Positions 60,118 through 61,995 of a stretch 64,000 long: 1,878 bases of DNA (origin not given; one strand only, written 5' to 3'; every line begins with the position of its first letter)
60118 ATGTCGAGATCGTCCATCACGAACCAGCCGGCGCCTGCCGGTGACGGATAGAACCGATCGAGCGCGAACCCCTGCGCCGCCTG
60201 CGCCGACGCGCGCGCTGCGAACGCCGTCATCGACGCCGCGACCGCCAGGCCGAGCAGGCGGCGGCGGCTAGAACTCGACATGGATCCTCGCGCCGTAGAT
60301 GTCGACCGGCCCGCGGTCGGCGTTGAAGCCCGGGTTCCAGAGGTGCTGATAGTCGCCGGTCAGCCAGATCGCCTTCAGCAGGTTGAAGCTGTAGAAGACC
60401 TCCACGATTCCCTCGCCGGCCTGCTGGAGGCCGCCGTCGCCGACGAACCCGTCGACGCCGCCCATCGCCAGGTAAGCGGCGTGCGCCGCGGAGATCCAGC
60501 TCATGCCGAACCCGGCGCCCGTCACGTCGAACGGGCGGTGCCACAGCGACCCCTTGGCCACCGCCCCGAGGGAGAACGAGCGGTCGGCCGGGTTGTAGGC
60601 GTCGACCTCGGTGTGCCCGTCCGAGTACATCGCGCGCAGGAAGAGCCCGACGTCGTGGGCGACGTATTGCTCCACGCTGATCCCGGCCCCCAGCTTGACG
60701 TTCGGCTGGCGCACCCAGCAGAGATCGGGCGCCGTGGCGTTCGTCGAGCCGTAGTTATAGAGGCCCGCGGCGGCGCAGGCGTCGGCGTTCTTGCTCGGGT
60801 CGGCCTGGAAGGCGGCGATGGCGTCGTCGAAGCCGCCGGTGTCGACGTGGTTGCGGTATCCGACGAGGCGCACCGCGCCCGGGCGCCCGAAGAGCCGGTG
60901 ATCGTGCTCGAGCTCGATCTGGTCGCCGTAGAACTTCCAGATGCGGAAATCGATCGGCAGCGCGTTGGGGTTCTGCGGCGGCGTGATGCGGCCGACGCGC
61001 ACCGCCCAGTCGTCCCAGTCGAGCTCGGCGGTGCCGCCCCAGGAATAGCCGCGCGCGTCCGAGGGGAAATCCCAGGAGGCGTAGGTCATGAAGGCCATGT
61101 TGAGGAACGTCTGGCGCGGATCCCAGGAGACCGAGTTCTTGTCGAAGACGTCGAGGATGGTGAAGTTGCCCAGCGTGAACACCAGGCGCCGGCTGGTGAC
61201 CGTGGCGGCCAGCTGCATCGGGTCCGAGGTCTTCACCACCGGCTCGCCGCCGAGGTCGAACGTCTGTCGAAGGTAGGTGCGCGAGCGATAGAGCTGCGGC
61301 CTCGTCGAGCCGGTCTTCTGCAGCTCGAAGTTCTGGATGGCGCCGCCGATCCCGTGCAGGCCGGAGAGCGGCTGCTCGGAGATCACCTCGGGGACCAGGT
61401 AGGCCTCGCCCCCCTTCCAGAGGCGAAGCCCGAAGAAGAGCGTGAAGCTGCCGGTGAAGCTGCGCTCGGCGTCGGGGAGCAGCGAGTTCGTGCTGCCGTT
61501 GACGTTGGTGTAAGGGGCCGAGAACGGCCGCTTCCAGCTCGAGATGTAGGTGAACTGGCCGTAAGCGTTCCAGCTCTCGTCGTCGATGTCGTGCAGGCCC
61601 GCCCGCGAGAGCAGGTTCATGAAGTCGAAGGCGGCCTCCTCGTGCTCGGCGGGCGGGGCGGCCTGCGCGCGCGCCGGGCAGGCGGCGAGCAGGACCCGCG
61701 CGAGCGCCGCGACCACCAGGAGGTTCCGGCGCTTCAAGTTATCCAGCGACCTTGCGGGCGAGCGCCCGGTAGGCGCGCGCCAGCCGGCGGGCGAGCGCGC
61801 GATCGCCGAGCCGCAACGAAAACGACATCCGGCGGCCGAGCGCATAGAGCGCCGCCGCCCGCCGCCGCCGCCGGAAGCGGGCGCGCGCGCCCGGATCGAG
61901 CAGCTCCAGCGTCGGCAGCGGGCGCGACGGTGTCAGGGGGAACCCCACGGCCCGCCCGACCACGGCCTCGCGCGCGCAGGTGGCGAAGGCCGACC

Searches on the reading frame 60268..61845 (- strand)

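Call 37: search_protein_families(library=pfam, proteins=[window:60268-61845:-], max_evalue=0.001)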
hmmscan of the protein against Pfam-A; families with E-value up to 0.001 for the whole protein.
window:60268-61845:- (525 aa): 1 family
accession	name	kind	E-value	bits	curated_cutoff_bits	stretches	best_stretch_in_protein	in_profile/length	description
PF04966.18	OprB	-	7.1e-24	85.3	22.9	1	142-525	23-372/372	Carbohydrate-selective porin, OprB family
